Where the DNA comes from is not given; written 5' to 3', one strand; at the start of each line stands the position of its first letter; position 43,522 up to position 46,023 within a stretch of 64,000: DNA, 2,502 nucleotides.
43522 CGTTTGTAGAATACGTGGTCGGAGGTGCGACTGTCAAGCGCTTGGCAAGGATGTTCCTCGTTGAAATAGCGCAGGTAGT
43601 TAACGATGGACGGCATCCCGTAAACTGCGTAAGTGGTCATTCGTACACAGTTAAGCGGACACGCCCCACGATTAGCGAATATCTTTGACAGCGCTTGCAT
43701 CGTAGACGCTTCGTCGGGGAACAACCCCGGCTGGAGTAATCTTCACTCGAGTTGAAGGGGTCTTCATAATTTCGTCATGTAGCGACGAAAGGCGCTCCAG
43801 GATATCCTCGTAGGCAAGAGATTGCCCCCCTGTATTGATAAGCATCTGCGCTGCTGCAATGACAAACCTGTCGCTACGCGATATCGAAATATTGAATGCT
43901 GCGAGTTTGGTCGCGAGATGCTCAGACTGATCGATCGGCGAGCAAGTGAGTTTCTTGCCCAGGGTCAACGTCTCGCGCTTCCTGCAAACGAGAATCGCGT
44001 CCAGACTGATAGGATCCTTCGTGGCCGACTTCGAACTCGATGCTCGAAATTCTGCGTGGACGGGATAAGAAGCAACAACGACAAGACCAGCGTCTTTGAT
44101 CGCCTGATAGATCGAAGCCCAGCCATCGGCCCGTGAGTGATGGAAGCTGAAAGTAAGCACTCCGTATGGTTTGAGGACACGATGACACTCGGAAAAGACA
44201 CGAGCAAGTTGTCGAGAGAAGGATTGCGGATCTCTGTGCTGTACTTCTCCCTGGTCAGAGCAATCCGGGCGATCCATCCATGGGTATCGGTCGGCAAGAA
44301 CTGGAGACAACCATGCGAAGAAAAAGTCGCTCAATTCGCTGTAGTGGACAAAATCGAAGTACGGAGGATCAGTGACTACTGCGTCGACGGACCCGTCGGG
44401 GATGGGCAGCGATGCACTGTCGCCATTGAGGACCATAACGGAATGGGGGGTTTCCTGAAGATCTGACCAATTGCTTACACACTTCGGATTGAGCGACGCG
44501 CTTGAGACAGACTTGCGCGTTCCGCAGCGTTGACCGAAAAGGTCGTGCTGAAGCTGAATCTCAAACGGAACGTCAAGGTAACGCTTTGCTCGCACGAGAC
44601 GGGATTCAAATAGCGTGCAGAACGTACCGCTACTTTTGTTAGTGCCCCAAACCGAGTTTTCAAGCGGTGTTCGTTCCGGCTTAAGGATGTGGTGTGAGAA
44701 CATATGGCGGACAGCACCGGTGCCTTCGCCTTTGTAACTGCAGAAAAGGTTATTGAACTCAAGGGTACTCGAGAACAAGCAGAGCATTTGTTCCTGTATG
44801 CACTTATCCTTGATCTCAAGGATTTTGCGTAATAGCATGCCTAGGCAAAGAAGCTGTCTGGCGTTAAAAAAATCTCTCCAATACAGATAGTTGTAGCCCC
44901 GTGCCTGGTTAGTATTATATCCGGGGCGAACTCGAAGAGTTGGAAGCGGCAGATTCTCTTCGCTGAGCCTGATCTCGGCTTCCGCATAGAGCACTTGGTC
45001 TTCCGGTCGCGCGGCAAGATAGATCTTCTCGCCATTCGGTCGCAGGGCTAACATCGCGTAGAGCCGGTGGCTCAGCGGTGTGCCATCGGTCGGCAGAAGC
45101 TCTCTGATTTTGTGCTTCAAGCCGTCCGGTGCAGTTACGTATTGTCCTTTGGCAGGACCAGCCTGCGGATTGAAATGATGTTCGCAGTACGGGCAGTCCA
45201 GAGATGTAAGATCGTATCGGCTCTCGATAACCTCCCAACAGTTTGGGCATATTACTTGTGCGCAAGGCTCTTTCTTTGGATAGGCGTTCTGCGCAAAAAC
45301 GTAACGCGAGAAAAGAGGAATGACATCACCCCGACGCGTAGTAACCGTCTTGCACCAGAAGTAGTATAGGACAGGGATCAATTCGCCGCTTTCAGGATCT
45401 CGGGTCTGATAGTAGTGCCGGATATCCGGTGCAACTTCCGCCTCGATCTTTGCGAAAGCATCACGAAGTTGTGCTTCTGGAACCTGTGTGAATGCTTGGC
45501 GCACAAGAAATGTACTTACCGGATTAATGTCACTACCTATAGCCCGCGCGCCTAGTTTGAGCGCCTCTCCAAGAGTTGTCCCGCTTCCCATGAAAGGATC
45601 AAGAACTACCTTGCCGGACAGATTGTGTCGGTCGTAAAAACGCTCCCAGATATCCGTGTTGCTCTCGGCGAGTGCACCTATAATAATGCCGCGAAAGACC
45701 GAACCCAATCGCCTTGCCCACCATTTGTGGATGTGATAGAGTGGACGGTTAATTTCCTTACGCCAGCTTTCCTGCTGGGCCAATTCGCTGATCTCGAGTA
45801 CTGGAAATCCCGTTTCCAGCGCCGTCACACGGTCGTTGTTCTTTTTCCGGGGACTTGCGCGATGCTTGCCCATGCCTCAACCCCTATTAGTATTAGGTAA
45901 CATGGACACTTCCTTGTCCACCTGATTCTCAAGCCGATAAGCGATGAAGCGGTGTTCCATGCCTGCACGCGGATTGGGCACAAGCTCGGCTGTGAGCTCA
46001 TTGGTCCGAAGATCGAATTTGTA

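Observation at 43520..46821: Nuclease + methyltransferase cassette exactly bracketed by two 53-bp direct repeats that are each a sigma70 promoter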

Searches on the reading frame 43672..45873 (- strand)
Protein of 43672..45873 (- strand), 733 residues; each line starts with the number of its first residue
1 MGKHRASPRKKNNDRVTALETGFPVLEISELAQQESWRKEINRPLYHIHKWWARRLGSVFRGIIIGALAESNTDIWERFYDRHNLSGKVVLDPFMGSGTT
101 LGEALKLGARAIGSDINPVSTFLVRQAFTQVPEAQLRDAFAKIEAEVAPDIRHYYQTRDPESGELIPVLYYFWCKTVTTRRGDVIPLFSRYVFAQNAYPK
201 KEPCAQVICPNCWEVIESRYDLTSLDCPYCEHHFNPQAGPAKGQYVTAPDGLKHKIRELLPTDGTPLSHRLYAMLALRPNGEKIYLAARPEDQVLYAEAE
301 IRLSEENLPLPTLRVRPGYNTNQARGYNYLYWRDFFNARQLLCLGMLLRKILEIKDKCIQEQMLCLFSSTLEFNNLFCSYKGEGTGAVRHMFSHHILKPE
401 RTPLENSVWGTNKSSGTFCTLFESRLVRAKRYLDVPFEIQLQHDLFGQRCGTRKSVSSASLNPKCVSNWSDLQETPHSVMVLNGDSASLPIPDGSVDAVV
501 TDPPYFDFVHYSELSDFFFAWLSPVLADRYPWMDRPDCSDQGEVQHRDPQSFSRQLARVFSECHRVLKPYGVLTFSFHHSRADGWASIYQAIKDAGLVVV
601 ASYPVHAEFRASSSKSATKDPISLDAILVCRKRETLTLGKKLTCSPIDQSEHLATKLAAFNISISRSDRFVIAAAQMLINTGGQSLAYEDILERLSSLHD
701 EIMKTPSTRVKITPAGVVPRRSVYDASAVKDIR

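Call 7: search_protein_families(library=pfam, proteins=[window:43672-45873:-], max_evalue=0.01)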
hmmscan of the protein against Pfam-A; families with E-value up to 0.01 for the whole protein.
window:43672-45873:- (733 aa): 6 families
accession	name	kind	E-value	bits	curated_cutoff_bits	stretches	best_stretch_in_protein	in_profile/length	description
PF01555.25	N6_N4_Mtase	-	1.7e-16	61.3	26.7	2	86-118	181-213/221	DNA methylase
PF08241.18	Methyltransf_11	-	1.1e-06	29.6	21.2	0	454-501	19-66/95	Methyltransferase domain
PF01170.24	UPF0020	-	4.9e-05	23.6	22.3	0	476-506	102-132/197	RMKL-like, methyltransferase domain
PF13649.12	Methyltransf_25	-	5.2e-05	24.3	27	0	473-502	41-71/97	Methyltransferase domain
PF06634.17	DUF1156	-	0.00013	22.4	24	1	23-73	2-51/73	Protein of unknown function (DUF1156)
PF02086.21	MethyltransfD12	-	0.00013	22.2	22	1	86-161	20-95/253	D12 class N6 adenine-specific DNA methyltransferase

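Call 10: search_protein_families(library=padloc, proteins=[window:43672-45873:-], max_evalue=0.01)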
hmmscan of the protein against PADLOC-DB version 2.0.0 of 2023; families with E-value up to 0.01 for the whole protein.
window:43672-45873:- (733 aa): 56 families (the best 25 are shown)
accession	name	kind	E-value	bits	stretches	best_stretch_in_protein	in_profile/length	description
PDLC02189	DUF1156_MTase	-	4.4e-23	79.4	3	495-635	546-681/944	-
PDLC02541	PglX|PglXI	-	6.7e-23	78.7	2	475-601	473-592/919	PglXI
PDLC00660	HmaB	-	5.4e-21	72.2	3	267-531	363-603/967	DNA-adenine methylase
PDLC00661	HmaB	-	6.8e-21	71.8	2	267-531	364-604/973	DNA-adenine methylase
PDLC03233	MTase_II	-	1e-20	71.9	1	478-617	475-629/731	Type II methyltransferase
PDLC03325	MTase_II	-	1.1e-20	71.8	2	73-138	78-143/426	Type II methyltransferase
PDLC03312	MTase_II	-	2.1e-18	63.5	2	474-598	504-627/1344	Type II methyltransferase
PDLC03314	MTase_II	-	7e-16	55.5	2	497-634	548-680/944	Type II methyltransferase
PDLC03352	MTase_II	-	1.8e-15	53.9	1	477-528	548-598/1023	Type II methyltransferase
PDLC03380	MTase_II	-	1.4e-14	52.1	2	86-131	56-101/393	Type II methyltransferase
PDLC03346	MTase_II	-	3.6e-14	49.4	1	492-632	604-736/1068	Type II methyltransferase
PDLC03319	MTase_II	-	1.4e-13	48.6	2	480-594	276-385/503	Type II methyltransferase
PDLC03353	MTase_II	-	1.5e-12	45.6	2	83-117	205-239/260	Type II methyltransferase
PDLC04134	mad2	-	1.8e-12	44.8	2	481-609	343-429/492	mads_2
PDLC03322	MTase_II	-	9.5e-12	42.5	1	82-164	60-141/446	Type II methyltransferase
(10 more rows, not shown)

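Call 11: search_protein_families(library=ncbifam, proteins=[window:43672-45873:-], max_evalue=0.01)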
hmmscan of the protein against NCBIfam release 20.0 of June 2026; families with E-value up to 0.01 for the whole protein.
window:43672-45873:- (733 aa): 8 families
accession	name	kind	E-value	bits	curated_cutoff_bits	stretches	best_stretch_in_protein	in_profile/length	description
NF042963.1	DUF1156_antiphage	equivalog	3.9e-33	114.7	1000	3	495-635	573-708/960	anti-phage-associated DUF1156 domain-containing protein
TIGR01177.1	TIGR01177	hypoth_equivalog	1.5e-09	37.7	316.55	1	86-117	182-213/330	TIGR01177 family methyltransferase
NF010253.0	PRK13699.1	subfamily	1.5e-05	24.8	244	0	86-116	163-193/226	DNA methyltransferase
NF008572.0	PRK11524.1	equivalog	3.8e-05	22.9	292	0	86-117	214-245/294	adenine-specific DNA-methyltransferase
NF050803.1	DnaMtaseCcrMCaul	equivalog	3.8e-05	22.8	830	1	86-125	205-244/350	adenine-specific DNA-methyltransferase CcrM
NF045823.1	PthPhpthDimycoMt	equivalog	0.0007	18.8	300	0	555-610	146-200/256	phthiotriol/phenolphthiotriol dimycocerosates methyltransferase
NF045667.1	MTase_DVU1556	equivalog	0.0025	17.3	155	0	552-576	96-120/213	DVU_1556 family methyltransferase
NF011527.0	PRK14968.1-1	equivalog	0.0067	16.2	242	0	86-141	34-90/192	putative methyltransferase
